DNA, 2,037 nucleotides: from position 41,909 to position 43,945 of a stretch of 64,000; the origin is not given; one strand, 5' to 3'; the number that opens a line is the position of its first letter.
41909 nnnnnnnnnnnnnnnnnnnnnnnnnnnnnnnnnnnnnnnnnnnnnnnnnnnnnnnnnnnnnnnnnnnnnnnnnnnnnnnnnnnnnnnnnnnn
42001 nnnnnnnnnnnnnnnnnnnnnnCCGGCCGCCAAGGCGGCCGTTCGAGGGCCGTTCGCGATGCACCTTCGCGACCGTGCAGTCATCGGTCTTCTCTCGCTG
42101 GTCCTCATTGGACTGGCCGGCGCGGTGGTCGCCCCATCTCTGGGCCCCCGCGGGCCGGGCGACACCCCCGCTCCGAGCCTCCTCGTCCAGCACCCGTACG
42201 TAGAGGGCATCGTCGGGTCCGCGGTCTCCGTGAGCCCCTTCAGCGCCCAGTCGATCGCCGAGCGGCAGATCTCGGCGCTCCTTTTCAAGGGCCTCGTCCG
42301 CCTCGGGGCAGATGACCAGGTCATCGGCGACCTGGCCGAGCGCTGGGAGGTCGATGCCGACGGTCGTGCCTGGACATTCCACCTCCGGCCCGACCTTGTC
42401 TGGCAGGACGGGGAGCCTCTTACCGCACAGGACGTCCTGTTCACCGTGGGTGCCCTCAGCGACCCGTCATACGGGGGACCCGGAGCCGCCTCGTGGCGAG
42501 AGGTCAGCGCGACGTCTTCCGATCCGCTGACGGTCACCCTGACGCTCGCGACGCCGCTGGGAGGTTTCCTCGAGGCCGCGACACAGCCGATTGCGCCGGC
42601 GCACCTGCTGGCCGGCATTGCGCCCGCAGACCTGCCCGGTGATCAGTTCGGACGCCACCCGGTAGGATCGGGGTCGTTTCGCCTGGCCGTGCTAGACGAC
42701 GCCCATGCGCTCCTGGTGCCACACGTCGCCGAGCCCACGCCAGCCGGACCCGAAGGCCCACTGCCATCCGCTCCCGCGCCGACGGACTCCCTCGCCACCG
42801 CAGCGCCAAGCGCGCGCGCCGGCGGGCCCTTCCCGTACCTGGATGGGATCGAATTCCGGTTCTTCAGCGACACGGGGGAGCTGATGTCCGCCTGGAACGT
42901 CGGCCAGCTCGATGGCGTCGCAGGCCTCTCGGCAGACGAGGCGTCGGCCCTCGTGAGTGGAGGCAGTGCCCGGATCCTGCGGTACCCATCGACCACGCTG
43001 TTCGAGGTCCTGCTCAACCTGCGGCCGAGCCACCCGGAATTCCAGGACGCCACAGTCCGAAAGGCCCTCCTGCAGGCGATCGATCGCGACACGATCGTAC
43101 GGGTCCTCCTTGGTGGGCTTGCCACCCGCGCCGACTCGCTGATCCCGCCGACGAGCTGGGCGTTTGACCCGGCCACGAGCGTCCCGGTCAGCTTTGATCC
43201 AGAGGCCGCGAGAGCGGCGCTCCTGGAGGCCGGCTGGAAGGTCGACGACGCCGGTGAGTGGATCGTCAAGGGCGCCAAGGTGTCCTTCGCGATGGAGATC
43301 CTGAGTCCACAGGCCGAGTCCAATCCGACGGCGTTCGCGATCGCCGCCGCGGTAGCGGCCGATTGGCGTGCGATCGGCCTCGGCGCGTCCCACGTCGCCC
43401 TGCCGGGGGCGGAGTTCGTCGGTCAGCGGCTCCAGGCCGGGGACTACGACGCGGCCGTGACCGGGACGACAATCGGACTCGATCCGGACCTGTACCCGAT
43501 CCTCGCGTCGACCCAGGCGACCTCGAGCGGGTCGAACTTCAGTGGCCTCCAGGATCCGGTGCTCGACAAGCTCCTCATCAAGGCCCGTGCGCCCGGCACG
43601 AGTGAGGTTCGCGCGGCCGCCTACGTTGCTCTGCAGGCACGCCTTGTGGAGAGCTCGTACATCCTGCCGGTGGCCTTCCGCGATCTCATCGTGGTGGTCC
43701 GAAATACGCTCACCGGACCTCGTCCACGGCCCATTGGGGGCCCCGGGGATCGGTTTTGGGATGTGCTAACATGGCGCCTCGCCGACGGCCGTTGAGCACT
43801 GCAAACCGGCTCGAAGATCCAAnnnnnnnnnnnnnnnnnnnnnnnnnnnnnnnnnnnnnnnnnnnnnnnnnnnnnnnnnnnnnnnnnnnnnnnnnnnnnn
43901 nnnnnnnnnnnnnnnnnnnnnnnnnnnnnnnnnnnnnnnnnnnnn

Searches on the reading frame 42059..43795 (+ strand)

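Call 9: search_protein_families(library=pfam, proteins=[window:42059-43795:+], max_evalue=0.001)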
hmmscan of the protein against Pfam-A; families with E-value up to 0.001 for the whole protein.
window:42059-43795:+ (578 aa): 1 family
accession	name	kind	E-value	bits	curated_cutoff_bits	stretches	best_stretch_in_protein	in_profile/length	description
PF00496.27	SBP_bac_5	-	4.7e-63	213.9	32.4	1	88-479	2-355/368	Bacterial extracellular solute-binding proteins, family 5 Middle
